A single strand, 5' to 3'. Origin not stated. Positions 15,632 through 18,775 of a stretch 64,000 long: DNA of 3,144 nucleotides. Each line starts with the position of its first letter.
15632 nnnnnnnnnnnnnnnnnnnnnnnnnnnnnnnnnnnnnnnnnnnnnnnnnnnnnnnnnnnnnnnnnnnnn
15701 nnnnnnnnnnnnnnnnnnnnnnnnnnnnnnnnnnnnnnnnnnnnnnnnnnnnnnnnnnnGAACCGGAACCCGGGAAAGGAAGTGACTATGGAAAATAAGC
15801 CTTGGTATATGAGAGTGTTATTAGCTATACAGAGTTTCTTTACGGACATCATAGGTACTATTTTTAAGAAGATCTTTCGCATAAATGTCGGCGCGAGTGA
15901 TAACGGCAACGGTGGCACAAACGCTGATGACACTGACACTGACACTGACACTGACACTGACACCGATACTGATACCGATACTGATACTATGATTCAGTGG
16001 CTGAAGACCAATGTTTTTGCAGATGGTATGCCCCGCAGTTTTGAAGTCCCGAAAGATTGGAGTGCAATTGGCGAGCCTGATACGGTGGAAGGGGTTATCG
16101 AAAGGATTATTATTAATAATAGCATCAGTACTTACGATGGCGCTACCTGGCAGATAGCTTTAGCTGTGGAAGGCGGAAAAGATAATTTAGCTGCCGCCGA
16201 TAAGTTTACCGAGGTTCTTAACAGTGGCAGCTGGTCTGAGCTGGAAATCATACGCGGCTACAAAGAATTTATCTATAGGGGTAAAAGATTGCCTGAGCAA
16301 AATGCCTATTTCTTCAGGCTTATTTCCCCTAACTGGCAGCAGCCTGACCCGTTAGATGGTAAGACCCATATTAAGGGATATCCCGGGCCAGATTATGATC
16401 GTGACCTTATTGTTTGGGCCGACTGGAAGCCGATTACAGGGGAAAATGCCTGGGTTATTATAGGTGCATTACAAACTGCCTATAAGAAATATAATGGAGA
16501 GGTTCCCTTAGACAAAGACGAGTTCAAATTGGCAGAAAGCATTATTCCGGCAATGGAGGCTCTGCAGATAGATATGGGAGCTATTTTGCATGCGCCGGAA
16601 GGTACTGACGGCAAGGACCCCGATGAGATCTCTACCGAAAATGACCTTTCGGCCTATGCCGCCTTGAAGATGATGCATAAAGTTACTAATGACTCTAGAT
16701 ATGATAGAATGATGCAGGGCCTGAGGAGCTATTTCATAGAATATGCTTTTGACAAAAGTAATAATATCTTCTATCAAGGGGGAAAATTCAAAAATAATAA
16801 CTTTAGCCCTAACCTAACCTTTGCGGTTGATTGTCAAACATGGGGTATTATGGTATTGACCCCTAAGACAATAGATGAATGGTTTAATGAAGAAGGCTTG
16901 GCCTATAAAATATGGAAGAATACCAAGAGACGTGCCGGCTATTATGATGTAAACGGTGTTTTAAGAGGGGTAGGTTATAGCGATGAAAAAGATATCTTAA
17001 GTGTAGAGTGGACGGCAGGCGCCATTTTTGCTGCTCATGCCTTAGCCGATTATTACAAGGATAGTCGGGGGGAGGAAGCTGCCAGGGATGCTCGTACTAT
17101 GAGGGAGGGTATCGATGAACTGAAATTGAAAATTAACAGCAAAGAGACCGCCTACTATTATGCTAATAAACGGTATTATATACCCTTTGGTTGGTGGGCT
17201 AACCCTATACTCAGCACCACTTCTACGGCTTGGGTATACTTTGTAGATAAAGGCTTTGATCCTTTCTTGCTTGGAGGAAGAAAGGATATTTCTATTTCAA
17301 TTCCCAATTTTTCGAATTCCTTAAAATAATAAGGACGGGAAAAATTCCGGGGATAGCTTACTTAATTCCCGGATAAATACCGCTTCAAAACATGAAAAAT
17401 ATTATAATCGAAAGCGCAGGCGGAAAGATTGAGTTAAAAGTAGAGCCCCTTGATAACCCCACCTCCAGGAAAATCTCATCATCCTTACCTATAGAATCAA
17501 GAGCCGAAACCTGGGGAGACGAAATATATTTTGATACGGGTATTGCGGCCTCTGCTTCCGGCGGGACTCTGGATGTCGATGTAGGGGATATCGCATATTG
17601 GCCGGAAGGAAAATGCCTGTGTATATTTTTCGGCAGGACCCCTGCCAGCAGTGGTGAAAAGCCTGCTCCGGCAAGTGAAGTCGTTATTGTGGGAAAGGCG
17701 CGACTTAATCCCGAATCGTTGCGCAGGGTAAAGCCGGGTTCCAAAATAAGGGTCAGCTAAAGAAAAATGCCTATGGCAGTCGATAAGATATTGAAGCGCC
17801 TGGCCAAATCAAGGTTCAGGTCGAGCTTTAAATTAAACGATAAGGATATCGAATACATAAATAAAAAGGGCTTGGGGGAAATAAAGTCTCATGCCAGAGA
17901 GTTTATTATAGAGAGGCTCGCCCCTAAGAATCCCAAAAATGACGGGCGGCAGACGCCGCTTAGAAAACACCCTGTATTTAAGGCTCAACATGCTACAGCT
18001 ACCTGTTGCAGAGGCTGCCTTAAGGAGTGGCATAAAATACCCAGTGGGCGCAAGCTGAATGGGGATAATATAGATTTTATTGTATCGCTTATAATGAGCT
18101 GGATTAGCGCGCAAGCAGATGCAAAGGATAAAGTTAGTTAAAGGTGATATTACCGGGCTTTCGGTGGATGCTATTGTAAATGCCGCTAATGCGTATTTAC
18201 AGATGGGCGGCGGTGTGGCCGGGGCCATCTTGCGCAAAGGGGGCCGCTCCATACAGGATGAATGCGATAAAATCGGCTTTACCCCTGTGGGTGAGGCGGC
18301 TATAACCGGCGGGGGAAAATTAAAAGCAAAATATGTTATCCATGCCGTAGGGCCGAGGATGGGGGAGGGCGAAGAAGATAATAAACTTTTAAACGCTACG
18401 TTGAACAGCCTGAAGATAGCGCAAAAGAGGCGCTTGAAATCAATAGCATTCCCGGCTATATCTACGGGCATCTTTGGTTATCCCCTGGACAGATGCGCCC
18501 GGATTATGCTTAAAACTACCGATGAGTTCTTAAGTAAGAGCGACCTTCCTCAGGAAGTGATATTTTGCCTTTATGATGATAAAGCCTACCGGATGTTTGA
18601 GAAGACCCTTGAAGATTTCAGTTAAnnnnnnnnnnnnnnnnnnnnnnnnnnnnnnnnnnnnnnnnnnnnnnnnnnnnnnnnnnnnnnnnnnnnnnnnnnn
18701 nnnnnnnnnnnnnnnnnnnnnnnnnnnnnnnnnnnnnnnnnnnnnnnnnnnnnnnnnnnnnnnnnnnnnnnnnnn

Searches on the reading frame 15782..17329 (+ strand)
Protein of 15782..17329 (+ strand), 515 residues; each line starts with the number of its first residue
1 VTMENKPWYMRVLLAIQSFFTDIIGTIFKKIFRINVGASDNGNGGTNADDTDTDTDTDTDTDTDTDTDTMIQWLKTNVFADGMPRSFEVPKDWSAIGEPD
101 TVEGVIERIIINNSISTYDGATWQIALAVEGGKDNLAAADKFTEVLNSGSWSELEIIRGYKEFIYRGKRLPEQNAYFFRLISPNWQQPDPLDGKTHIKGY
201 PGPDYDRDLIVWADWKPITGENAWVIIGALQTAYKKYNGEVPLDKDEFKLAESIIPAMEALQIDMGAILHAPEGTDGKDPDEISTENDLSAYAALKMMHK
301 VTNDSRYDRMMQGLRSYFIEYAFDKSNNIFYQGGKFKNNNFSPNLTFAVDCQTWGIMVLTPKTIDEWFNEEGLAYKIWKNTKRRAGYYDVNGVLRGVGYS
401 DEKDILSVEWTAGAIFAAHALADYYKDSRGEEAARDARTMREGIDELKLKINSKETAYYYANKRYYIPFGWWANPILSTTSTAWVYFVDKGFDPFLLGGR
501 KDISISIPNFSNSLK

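Call 3: search_protein_families(library=pfam, proteins=[window:15782-17329:+], max_evalue=0.01)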
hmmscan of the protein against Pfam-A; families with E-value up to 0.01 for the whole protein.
window:15782-17329:+ (515 aa): 0 families

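Call 4: search_protein_families(library=ncbifam, proteins=[window:15782-17329:+], max_evalue=0.01)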
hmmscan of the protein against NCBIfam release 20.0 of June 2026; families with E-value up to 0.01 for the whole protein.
window:15782-17329:+ (515 aa): 0 families

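Call 22: find_homologous_proteins(query=window:15782-17329:+, max_evalue=0.001)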
Query window:15782-17329:+ (515 aa): 341 proteins with E <= 0.001 among 8000 candidates; the best 120 are listed.
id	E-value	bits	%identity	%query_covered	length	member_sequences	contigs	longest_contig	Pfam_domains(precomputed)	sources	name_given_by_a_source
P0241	1.7e-119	418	47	85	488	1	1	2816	-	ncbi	-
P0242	5.1e-119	416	46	84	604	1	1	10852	-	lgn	-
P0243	4.2e-118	413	46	84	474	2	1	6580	-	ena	-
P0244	2.9e-117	411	46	85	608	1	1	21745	-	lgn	-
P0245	3.7e-117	410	46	85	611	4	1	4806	-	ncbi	-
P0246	5.7e-117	410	46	84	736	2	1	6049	-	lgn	-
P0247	1.1e-116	409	46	84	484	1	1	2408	-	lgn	-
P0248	1.2e-115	405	44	86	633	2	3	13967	-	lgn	-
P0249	3.8e-114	400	44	85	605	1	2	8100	-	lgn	-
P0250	3.4e-113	397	45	83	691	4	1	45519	-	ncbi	-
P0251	3.6e-113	397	43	84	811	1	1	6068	-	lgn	-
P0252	2.0e-112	395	45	81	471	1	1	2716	-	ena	-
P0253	1.3e-110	389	45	85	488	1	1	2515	-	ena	-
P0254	1.8e-109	385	43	85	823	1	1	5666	-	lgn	-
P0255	1.3e-108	382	45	85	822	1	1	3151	-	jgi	jgi:hypothetical protein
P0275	1.7e-81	293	38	83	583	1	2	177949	-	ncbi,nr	ncbi:MAG: hypothetical protein HQL17_02255 [Candidatus Omnitrophica bacterium]|nr:hypothetical prote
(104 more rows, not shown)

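Call 35: predict_structure(alignment_id=A1)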
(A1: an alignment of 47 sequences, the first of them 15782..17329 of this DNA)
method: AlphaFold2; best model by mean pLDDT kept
length: 515 residues; sequences in the alignment: 47
mean_pLDDT: 89.7   pTM: 0.84
mean pLDDT of the five models: 89.7, 89.5, 89.4, 87.7, 87.1
residues with pLDDT >= 90: 399; 70-90: 55; 50-70: 22; < 50: 39
segments of 3 or more residues with pLDDT < 50: 1-3, 37-48, 50-58, 502-515
pLDDT, mean of each block of 10 residues (from residue 1): 60 87 79 49 40 47 79 98 96 89 92 95 98 97 97 93 95 96 92 93 80 83 99 97 98 99 98 92 98 99 98 98 98 96 97 98 98 98 98 98 97 98 96 98 98 97 92 95 98 94 45 42
secondary structure, 60 per line:
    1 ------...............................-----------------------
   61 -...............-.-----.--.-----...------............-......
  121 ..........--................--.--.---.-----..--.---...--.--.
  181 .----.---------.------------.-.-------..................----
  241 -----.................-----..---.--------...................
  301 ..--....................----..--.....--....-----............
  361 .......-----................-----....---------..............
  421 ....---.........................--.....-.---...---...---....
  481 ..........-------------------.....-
elements in order: H7-37 H62-76 H102-113 H117-130 H133-148 H219-236 H246-261 E282-284 H285-302 H305-322 E333-337 E340-343 H349-367 H373-385 E386-388 E394-397 H408-424 H428-447 E448-452 E455-459 E465-467 E471-473 H479-490 H510-514

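Call 37: fold_search(model_id=the predicted structure, library=pdb)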
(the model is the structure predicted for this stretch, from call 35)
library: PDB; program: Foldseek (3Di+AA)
matches with E <= 10: 808; with E <= 0.001: 275
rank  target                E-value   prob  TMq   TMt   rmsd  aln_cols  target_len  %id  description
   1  8h1l_C                1.1e-08  1.00  0.48  0.57   7.8       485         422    8  Crystal structure of glucose-2-epimerase in complex with D-Glucitol from Runella slithyformis Runsl_4512 (released 2023-07-12)
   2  7ag4_F                2.3e-08  1.00  0.50  0.62   6.7       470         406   11  Crystal structure of active site mutant of SQ Isomerase (YihS-H248A) from Salmonella enterica in complex with sulfofru (released 2021-04-14)
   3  8h1l_A                2.9e-08  1.00  0.48  0.57   8.5       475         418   10  Crystal structure of glucose-2-epimerase in complex with D-Glucitol from Runella slithyformis Runsl_4512 (released 2023-07-12)
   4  8h1l_B                3.2e-08  1.00  0.48  0.57   7.8       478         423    8  Crystal structure of glucose-2-epimerase in complex with D-Glucitol from Runella slithyformis Runsl_4512 (released 2023-07-12)
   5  7ag4_E                3.7e-08  1.00  0.52  0.62   6.1       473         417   10  Crystal structure of active site mutant of SQ Isomerase (YihS-H248A) from Salmonella enterica in complex with sulfofru (released 2021-04-14)
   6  7ag4_C                3.9e-08  1.00  0.52  0.61   6.8       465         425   12  Crystal structure of active site mutant of SQ Isomerase (YihS-H248A) from Salmonella enterica in complex with sulfofru (released 2021-04-14)
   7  8h1l_D                3.9e-08  1.00  0.47  0.56   8.4       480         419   10  Crystal structure of glucose-2-epimerase in complex with D-Glucitol from Runella slithyformis Runsl_4512 (released 2023-07-12)
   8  2zbl_B                4.1e-08  1.00  0.49  0.59   6.3       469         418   11  Functional annotation of Salmonella enterica yihS-encoded protein (released 2008-02-05)
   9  2afa_A                5.0e-08  1.00  0.49  0.60   6.4       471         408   12  Crystal Structure of putative NAG isomerase from Salmonella typhimurium (released 2005-08-16)
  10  7ag4_B                6.5e-08  1.00  0.52  0.62   6.2       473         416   12  Crystal structure of active site mutant of SQ Isomerase (YihS-H248A) from Salmonella enterica in complex with sulfofru (released 2021-04-14)
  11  2zbl_A                7.2e-08  1.00  0.51  0.62   6.7       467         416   12  Functional annotation of Salmonella enterica yihS-encoded protein (released 2008-02-05)
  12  7ag4_A                8.3e-08  1.00  0.51  0.62   6.8       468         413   12  Crystal structure of active site mutant of SQ Isomerase (YihS-H248A) from Salmonella enterica in complex with sulfofru (released 2021-04-14)
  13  8h1n                  8.3e-08  1.00  0.47  0.56   8.8       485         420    9  Crystal structure of glucose-2-epimerase mutant_D254A in complex with D-Glucitol from Runella slithyformis Runsl_4512 (released 2023-07-12)
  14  7d5g_A                8.7e-08  1.00  0.48  0.61   7.4       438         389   10  Crystal structure of the CsCE with ligand to have a insight into the catalytic mechanism (released 2021-12-01)
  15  2zbl_C                9.6e-08  1.00  0.50  0.60   6.3       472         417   10  Functional annotation of Salmonella enterica yihS-encoded protein (released 2008-02-05)
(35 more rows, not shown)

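Call 54: find_encoding_contigs(protein=P0250, flank=6000, max_places=2)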
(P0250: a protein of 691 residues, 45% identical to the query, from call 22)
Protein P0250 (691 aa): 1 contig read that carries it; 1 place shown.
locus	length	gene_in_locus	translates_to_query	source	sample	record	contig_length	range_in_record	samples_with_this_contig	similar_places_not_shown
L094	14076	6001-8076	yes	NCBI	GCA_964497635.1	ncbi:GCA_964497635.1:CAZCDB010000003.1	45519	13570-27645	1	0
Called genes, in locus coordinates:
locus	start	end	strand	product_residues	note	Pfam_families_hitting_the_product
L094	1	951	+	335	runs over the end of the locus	PF02541:Ppx-GppA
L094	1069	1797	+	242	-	PF02223:Thymidylate_kin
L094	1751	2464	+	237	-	PF01712:dNK (faint), PF02223:Thymidylate_kin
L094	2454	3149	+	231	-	PF00072:Response_reg, PF00486:Trans_reg_C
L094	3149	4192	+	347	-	PF00989:PAS (weak), PF13426:PAS_9, PF00512:HisKA, PF02518:HATPase_c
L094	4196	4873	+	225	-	PF06508:QueC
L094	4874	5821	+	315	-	PF02558:ApbA, PF08546:ApbA_C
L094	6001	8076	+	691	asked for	-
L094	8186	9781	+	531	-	-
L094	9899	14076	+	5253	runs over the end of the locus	PF08448:PAS_4 (weak), PF02446:Glyco_hydro_77, PF00349:Hexokinase_1, PF03727:Hexokinase_2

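Call 55: find_encoding_contigs(protein=P0244, flank=6000, max_places=2)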
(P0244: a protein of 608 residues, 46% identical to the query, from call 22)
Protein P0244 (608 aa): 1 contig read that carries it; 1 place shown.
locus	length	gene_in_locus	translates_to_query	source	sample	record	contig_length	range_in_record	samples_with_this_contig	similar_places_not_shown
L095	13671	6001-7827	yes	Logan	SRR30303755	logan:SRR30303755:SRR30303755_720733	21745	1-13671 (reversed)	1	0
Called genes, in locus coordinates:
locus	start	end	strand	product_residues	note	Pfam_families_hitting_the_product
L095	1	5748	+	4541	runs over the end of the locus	PF01636:APH (faint), PF01739:CheR (weak), PF03109:ABC1, PF08241:Methyltransf_11, PF08242:Methyltransf_12, PF13489:Methyltransf_23, PF13649:Methyltransf_25, PF13847:Methyltransf_31 (weak), +1 more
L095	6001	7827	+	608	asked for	-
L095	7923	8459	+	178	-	PF08823:PG_binding_2 (weak), PF01471:PG_binding_1, PF09374:PG_binding_3 (faint)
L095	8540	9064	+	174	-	PF03167:UDG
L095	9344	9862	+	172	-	PF00080:Sod_Cu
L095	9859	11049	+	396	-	PF13433:Peripla_BP_5, PF13458:Peripla_BP_6, PF01094:ANF_receptor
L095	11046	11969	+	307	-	PF02653:BPD_transp_2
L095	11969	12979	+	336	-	PF02653:BPD_transp_2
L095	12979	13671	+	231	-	?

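Call 56: find_encoding_contigs(protein=P0275, flank=6000, max_places=2)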
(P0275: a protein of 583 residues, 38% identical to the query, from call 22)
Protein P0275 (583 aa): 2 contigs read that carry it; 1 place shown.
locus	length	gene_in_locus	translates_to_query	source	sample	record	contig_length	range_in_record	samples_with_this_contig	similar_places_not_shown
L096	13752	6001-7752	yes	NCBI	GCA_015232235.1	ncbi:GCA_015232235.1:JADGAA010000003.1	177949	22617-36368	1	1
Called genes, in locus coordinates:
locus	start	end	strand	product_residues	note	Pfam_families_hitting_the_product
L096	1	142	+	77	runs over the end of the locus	PF05016:ParE_toxin (weak)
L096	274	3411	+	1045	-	-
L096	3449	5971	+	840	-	-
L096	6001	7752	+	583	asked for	-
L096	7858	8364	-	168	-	-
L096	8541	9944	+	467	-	PF13372:Alginate_exp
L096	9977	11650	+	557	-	PF05170:AsmA (weak), PF05359:DUF748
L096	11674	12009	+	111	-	PF07238:PilZ (weak)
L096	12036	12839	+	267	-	-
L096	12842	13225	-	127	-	-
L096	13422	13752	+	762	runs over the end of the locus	PF13188:PAS_8 (faint), PF00989:PAS (faint), PF08448:PAS_4 (weak), PF13426:PAS_9, PF08448:PAS_4, PF13426:PAS_9 (weak), PF00990:GGDEF, PF00563:EAL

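Call 71: search_protein_families(library=padloc, proteins=[window:15782-17329:+], max_evalue=0.01)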
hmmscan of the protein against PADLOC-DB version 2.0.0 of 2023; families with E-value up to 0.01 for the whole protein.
window:15782-17329:+ (515 aa): 0 families

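Call 77: search_solved_structures(query=A1, max_evalue=1)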
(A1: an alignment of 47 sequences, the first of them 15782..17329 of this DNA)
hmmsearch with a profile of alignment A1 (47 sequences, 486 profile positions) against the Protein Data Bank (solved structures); distinct sequences matched with E-value up to 1: 1.
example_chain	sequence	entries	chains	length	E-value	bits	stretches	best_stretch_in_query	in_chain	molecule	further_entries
5a1u_E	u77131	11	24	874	0.17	13.6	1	223-317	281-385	COATOMER SUBUNIT GAMMA-1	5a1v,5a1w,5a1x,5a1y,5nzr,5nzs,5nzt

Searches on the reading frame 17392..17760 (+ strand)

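Call 3: search_protein_families(library=pfam, proteins=[window:17392-17760:+], max_evalue=0.01)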
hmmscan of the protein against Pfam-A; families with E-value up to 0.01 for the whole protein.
window:17392-17760:+ (122 aa): 2 families
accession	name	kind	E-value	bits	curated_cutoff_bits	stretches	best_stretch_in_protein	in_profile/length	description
PF04126.18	Cyclophil_like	-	1.3e-32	112.6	27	1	12-121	9-119/120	Cyclophilin-like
PF18050.6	Cyclophil_like2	-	7.1e-08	32.9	22.7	1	13-83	6-79/115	Cyclophilin-like family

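Call 4: search_protein_families(library=ncbifam, proteins=[window:17392-17760:+], max_evalue=0.01)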
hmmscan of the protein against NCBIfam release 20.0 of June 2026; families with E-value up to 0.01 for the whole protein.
window:17392-17760:+ (122 aa): 0 families

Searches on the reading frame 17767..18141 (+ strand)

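Call 3: search_protein_families(library=pfam, proteins=[window:17767-18141:+], max_evalue=0.01)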
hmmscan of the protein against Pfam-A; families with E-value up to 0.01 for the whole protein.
window:17767-18141:+ (124 aa): 1 family
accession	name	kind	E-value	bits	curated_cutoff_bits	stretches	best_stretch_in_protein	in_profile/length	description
PF13811.11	DUF4186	-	2.2e-49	166.5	25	1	6-113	1-108/109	Domain of unknown function (DUF4186)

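Call 4: search_protein_families(library=ncbifam, proteins=[window:17767-18141:+], max_evalue=0.01)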
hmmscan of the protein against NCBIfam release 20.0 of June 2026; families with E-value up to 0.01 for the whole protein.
window:17767-18141:+ (124 aa): 0 families

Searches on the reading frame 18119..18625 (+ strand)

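Call 44: search_protein_families(library=pfam, proteins=[window:18119-18625:+], max_evalue=0.001)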
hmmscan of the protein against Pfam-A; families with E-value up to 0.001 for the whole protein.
window:18119-18625:+ (168 aa): 1 family
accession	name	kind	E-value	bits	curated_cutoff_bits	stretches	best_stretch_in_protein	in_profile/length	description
PF01661.27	Macro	-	4.5e-40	136.7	22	1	20-130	1-118/118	Macro domain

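Call 71: search_protein_families(library=padloc, proteins=[window:18119-18625:+], max_evalue=0.01)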
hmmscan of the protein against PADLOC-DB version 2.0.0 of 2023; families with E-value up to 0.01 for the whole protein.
window:18119-18625:+ (168 aa): 1 family
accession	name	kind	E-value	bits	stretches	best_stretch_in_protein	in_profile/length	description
PDLC02990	DarG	-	0.0023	15.4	1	4-118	2-117/329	-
